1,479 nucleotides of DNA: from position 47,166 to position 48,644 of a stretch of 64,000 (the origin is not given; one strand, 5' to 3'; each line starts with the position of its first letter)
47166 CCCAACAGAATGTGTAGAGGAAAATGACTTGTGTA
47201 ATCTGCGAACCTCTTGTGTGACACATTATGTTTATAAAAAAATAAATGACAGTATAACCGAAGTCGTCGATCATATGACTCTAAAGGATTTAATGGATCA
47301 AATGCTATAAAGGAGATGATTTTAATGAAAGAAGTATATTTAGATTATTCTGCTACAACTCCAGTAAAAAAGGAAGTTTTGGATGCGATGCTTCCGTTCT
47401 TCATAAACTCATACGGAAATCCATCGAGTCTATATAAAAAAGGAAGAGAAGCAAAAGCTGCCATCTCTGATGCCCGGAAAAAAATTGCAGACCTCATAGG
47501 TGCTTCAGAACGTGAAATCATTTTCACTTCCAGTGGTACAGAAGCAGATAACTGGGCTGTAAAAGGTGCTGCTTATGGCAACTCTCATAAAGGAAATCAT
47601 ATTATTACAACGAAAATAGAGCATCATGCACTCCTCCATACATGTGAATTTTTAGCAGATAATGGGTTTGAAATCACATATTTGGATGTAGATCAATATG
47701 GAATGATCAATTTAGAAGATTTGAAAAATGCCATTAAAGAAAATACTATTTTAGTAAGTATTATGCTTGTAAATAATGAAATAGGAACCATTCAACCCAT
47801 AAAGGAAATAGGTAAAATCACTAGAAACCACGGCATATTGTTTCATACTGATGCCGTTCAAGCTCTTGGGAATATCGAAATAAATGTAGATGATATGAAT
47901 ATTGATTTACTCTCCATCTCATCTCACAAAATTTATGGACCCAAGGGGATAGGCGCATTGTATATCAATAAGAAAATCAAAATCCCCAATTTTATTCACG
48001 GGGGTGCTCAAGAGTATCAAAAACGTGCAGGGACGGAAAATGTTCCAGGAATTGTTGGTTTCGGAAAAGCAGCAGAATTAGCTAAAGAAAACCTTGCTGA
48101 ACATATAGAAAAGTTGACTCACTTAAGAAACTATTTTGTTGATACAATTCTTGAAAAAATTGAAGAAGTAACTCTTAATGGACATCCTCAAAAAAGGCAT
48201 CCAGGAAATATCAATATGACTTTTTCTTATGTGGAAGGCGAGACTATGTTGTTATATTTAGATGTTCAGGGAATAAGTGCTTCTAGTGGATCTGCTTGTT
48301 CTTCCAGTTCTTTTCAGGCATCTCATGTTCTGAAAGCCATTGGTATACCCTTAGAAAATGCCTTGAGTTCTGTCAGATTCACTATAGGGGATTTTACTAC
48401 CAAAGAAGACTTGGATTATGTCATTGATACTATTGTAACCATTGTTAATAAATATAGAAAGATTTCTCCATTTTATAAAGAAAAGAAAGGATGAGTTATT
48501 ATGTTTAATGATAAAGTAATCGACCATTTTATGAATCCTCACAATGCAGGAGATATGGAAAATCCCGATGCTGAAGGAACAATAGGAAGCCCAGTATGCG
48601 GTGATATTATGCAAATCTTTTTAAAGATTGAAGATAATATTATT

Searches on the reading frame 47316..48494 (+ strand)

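Call 58: search_protein_families(library=ncbifam, proteins=[window:47316-48494:+], max_evalue=1e-10)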
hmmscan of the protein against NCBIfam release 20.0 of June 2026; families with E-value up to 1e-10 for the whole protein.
window:47316-48494:+ (392 aa): 16 families
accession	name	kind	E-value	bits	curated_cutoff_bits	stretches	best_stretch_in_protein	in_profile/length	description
TIGR03402.1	FeS_nifS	equivalog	2.3e-169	563.2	530.75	1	7-386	1-379/379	cysteine desulfurase NifS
TIGR02006.1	IscS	equivalog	3.2e-141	471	643.2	1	5-388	3-386/402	IscS subfamily cysteine desulfurase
NF010611.0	PRK14012.1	equivalog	4.2e-141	470.5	548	1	6-389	6-391/406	IscS subfamily cysteine desulfurase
TIGR03235.1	DNA_S_dndA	equivalog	7.8e-122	407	480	1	8-356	1-352/353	cysteine desulfurase DndA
TIGR03403.1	nifS_epsilon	equivalog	1.1e-109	366.8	587.7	1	7-384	1-380/382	NifS family cysteine desulfurase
NF002806.0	PRK02948.1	subfamily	5.3e-109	364.7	304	1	7-381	2-376/381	IscS subfamily cysteine desulfurase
TIGR01979.1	sufS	subfamily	1.1e-56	192.5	475.1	1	7-376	20-398/403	SufS family cysteine desulfurase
TIGR01977.1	am_tr_V_EF2568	hypoth_equivalog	2e-56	191.6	377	1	7-376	1-376/376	cysteine desulfurase family protein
NF041166.1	f2_encap_cargo1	exception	2e-41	142.8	800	1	7-374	247-621/623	family 2A encapsulin nanocompartment cargo protein cysteine desulfurase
NF006791.0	PRK09295.1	equivalog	5.2e-38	131.2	661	1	7-331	25-367/406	cysteine desulfurase SufS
NF040779.1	Sec_lyase_SclA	exception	4.4e-36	124.6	525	1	7-377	1-377/378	selenocysteine lyase SclA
NF008126.0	PRK10874.1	equivalog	2.2e-30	106.1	607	1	5-373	19-392/401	cysteine desulfurase CsdA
TIGR03392.1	FeS_syn_CsdA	equivalog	2.4e-29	102.7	493.6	1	5-374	16-390/398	cysteine desulfurase CsdA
TIGR01976.1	am_tr_V_VC1184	hypoth_equivalog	3.6e-29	102.3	352.35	1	6-370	19-398/401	cysteine desulfurase-like protein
TIGR04343.1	egtE_PLP_lyase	equivalog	6.8e-18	64.6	400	1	46-220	52-218/370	ergothioneine biosynthesis PLP-dependent enzyme EgtE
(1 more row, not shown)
